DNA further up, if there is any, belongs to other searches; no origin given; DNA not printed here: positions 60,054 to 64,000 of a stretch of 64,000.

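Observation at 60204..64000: Largest gene at the right edge is invisible in the supplied ORF track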

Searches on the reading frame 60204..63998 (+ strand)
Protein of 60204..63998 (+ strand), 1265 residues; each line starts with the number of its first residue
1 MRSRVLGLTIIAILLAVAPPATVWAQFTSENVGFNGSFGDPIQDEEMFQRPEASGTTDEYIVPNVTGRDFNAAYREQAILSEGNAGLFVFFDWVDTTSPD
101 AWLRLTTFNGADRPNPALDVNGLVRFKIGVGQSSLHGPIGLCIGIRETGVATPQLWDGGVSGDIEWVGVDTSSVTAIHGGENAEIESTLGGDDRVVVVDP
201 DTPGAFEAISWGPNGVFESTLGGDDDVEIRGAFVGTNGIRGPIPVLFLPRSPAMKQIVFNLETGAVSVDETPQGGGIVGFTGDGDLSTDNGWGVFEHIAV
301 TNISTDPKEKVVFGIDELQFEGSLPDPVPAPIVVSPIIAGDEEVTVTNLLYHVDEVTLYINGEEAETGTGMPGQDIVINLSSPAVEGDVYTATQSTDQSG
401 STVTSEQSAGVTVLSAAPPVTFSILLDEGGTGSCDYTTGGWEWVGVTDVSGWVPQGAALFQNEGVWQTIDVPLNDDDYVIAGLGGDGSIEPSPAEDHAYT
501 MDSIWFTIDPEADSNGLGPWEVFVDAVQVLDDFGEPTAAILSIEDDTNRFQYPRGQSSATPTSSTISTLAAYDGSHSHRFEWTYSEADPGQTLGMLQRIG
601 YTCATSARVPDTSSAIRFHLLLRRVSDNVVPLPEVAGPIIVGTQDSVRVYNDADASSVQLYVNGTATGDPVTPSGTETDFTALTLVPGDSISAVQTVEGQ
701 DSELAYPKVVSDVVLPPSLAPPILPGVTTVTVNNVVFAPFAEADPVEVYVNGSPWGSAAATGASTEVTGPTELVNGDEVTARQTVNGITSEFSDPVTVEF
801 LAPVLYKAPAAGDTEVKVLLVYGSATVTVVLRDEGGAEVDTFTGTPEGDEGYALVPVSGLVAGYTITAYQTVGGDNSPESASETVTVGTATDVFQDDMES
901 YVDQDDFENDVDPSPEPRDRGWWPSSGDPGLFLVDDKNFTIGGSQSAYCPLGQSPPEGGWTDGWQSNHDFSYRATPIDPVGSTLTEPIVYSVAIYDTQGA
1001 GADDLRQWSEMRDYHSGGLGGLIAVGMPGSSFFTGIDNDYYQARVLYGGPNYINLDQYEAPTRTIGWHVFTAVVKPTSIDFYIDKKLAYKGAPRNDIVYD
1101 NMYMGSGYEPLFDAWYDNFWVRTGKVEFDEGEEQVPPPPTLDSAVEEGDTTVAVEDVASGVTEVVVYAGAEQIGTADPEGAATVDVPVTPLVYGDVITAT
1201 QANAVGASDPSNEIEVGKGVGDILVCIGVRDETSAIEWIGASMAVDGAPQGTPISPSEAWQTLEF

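Call 4: search_protein_families(library=pfam, proteins=[window:60204-63998:+], max_evalue=1)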
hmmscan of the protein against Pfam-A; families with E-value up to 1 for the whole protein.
window:60204-63998:+ (1265 aa): 2 families
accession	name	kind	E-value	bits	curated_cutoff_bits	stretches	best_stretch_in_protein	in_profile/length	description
PF13385.13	Laminin_G_3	-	0.00029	21.4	27.6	0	353-374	90-111/151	Concanavalin A-like lectin/glucanases superfamily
PF22820.2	TcaA_3rd_4th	-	0.0027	18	27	0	344-367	5-25/73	TcaA protein 3rd/4th domain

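Call 5: search_protein_families(library=ncbifam, proteins=[window:60204-63998:+], max_evalue=1)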
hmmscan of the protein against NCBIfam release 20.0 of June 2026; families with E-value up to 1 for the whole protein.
window:60204-63998:+ (1265 aa): 0 families

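Call 9: find_homologous_proteins(query=window:60204-63998:+)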
Query window:60204-63998:+ (1265 aa): 65 proteins with E <= 0.001 among 8000 candidates.
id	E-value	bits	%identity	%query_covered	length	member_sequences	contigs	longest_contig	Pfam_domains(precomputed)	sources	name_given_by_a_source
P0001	0.0e+0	2858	100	100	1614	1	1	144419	PF00404.25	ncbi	-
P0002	0.0e+0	1127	47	100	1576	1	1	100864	PF13385.14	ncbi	ncbi:MAG: hypothetical protein ABIG44_01220 [Planctomycetota bacterium]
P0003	0.0e+0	1116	48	100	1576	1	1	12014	PF13385.14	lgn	-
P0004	0.0e+0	1058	46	100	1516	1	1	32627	-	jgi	jgi:hypothetical protein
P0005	7.8e-280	950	45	100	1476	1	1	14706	-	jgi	-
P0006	1.3e-272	926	44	100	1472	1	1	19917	-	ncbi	-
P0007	2.4e-271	922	43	98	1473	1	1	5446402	PF13385.14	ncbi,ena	-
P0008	3.5e-263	894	46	69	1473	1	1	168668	-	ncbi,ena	-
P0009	8.9e-263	893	43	100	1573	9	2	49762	-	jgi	-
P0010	4.4e-261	888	43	100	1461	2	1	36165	PF13385.14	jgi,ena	-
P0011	2.1e-257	875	44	94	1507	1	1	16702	PF13385.14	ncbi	-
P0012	3.7e-252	858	42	99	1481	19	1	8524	-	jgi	-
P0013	3.4e-250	851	46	65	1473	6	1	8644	-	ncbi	-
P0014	5.8e-244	831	44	92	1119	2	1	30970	-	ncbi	-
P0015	3.0e-240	818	42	98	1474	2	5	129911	-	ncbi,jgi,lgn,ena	-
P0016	1.6e-234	800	40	100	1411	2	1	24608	PF13385.14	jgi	-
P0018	1.5e-232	793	40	100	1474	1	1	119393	PF00404.25,PF13385.14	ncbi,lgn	-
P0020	1.4e-229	783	39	98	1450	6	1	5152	PF13385.14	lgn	-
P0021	3.8e-229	782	50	63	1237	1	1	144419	PF24681.2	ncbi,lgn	-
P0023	1.0e-226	774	40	100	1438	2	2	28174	PF00404.25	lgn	-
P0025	2.3e-214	733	40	99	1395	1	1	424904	PF00404.25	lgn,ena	-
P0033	1.6e-195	670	39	69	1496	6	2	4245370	-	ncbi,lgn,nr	ncbi:MAG: dockerin type I repeat-containing protein [Phycisphaerales bacterium]|nr:dockerin type I r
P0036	4.3e-182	626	44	31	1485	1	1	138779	PF13385.14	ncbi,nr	ncbi:MAG: hypothetical protein KKB50_16880 [Planctomycetes bacterium]|nr:hypothetical protein [Planc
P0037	2.5e-179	617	43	69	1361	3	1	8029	PF00932.26,PF00404.25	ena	-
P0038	1.2e-178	614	46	62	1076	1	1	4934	PF00404.25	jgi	-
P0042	1.2e-158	548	40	71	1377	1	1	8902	PF00932.26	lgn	-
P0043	5.2e-158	546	43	58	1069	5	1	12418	PF00404.25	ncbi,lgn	-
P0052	1.3e-117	412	47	31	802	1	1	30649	PF00404.25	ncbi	ncbi:MAG: dockerin type I domain-containing protein [Planctomycetota bacterium]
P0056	3.1e-84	302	44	29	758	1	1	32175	PF24681.2,PF00404.25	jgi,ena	-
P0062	1.8e-70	256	37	34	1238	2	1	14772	PF13964.13,PF24681.2,PF00404.25,PF25210.2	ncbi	ncbi:MAG: dockerin type I domain-containing protein [Phycisphaerae bacterium]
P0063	3.6e-67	245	50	13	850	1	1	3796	PF00932.26,PF00404.25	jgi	jgi:hypothetical protein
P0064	7.4e-67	244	52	13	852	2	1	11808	PF00932.26,PF00404.25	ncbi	-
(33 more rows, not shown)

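Call 10: search_solved_structures(query=window:60204-63998:+, max_evalue=1)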
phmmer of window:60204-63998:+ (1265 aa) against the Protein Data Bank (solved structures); distinct sequences matched with E-value up to 1: 0.

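Call 12: find_encoding_contigs(protein=P0001, flank=10000, max_places=3)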
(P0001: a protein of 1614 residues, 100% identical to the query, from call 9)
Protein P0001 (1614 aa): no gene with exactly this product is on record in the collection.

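Call 14: search_protein_families(library=pfam, proteins=[P0001, P0021, P0002, P0033], max_evalue=0.1)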
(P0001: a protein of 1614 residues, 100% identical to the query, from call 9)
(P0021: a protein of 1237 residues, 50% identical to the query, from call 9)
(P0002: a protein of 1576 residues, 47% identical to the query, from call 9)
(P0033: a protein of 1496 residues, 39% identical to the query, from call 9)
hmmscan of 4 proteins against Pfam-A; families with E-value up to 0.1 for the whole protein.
P0001 (1614 aa): 3 families
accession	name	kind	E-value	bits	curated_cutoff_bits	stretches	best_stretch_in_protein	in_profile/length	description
PF00404.24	Dockerin_1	-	1.1e-06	29.1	22.9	1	1545-1593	2-49/57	Dockerin type I domain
PF13385.13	Laminin_G_3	-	0.00056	20.5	27.6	0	353-374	90-111/151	Concanavalin A-like lectin/glucanases superfamily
PF22820.2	TcaA_3rd_4th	-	0.0066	16.8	27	0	345-367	6-25/73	TcaA protein 3rd/4th domain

P0021 (1237 aa): 5 families
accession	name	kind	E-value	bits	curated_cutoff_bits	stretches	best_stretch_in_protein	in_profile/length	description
PF24681.1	Kelch_KLHDC2_KLHL20_DRC7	-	2.1e-06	27.7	50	1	833-928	62-147/221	KLHDC2/KLHL20/DRC7 Kelch-repeats domain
PF01344.31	Kelch_1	-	3.3e-05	23.7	20.1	0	1055-1084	2-30/46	Kelch motif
PF00404.24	Dockerin_1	-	0.0041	17.7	22.9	1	1181-1224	2-46/57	Dockerin type I domain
PF13964.12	Kelch_6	-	0.01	16.3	25.3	0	880-904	2-26/50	Kelch motif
PF07646.21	Kelch_2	-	0.017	15.5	21.3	0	886-913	8-22/48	Kelch motif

P0002 (1576 aa): 1 family
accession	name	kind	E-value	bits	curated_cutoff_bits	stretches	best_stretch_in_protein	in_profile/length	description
PF13385.13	Laminin_G_3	-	1.6e-05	25.5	27.6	1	1041-1131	40-132/151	Concanavalin A-like lectin/glucanases superfamily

P0033 (1496 aa): 3 families
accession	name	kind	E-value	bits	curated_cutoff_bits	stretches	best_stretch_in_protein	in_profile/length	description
PF00404.24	Dockerin_1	-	0.00086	19.9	22.9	1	1439-1488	1-50/57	Dockerin type I domain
PF13499.12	EF-hand_7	-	0.0073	17.1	30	1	1438-1490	9-65/67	EF-hand domain pair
PF14041.11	Lipoprotein_21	-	0.019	15.5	25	0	666-710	17-61/87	LppP/LprE lipoprotein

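Call 61: search_protein_families(library=pfam, proteins=[P0003, P0007, P0010, P0011, P0016, P0018], max_evalue=0.001)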
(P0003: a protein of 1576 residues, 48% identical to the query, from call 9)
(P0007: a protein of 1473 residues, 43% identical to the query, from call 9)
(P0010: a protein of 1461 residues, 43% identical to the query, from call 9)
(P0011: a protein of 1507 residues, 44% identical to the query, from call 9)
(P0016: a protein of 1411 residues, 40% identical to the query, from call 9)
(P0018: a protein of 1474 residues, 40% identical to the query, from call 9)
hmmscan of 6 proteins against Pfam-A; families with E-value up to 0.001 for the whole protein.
P0003 (1576 aa): 1 family
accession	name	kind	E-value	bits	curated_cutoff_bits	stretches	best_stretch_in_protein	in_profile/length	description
PF13385.13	Laminin_G_3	-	1.8e-05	25.3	27.6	1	1053-1143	47-140/151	Concanavalin A-like lectin/glucanases superfamily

P0007 (1473 aa): 1 family
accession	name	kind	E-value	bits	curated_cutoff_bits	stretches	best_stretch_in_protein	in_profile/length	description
PF13385.13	Laminin_G_3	-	9e-07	29.6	27.6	1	966-1075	19-126/151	Concanavalin A-like lectin/glucanases superfamily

P0010 (1461 aa): 2 families
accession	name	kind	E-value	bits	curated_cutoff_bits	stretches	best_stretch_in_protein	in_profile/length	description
PF13385.13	Laminin_G_3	-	1.3e-06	29.1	27.6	0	727-786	84-137/151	Concanavalin A-like lectin/glucanases superfamily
PF22820.2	TcaA_3rd_4th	-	0.00027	21.2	27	0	650-698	13-58/73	TcaA protein 3rd/4th domain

P0011 (1507 aa): 3 families
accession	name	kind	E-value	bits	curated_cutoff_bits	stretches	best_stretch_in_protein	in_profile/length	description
PF13385.13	Laminin_G_3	-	9.9e-06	26.2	27.6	0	791-839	90-137/151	Concanavalin A-like lectin/glucanases superfamily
PF00404.24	Dockerin_1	-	0.00018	22.1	22.9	1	1451-1499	2-50/57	Dockerin type I domain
PF04706.18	Dickkopf_N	-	0.00083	20.1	25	0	75-114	2-46/51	Dickkopf N-terminal cysteine-rich region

P0016 (1411 aa): 1 family
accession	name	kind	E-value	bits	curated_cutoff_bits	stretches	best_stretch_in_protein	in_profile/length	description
PF13385.13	Laminin_G_3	-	1.7e-05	25.4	27.6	0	942-1007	42-106/151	Concanavalin A-like lectin/glucanases superfamily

P0018 (1474 aa): 2 families
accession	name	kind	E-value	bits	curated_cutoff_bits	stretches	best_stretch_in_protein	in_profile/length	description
PF13385.13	Laminin_G_3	-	1.1e-08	35.9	27.6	0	1007-1087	46-125/151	Concanavalin A-like lectin/glucanases superfamily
PF00404.24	Dockerin_1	-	5.8e-08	33.3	22.9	1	1418-1469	2-53/57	Dockerin type I domain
